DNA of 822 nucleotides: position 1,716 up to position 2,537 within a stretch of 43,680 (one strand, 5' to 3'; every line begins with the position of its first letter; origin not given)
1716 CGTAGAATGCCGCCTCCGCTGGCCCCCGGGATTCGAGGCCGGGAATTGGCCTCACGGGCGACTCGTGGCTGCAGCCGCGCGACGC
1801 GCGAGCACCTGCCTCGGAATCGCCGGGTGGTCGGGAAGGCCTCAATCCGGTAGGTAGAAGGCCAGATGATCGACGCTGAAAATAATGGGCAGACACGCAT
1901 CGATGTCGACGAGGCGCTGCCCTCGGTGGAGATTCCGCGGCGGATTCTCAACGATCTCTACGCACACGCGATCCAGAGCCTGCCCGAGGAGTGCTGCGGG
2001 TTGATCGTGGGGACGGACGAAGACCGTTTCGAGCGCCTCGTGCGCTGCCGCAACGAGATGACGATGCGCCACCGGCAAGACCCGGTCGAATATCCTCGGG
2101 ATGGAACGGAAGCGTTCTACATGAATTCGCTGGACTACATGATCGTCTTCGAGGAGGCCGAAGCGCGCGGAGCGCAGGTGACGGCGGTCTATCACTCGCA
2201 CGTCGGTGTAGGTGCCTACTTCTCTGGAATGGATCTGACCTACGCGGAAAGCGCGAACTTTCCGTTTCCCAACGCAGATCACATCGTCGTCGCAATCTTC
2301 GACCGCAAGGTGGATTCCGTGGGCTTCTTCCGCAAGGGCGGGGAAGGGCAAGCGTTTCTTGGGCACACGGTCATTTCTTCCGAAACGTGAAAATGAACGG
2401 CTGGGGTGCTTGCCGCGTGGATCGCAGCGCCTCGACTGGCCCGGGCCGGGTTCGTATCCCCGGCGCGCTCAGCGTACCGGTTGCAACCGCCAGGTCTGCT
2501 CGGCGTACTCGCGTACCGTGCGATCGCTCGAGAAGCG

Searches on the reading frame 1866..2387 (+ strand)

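Call 92: search_protein_families(library=pfam, proteins=[window:1866-2387:+], max_evalue=0.001)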
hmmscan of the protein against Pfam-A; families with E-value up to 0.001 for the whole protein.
window:1866-2387:+ (174 aa): 2 families
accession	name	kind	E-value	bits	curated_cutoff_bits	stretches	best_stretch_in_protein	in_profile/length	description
PF14464.11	Prok-JAB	-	4.2e-16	59.3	25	1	25-136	2-95/114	Prokaryotic homologs of the JAB domain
PF01398.27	JAB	-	0.00065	19.9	22.5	0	20-129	5-110/117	JAB1/Mov34/MPN/PAD-1 ubiquitin protease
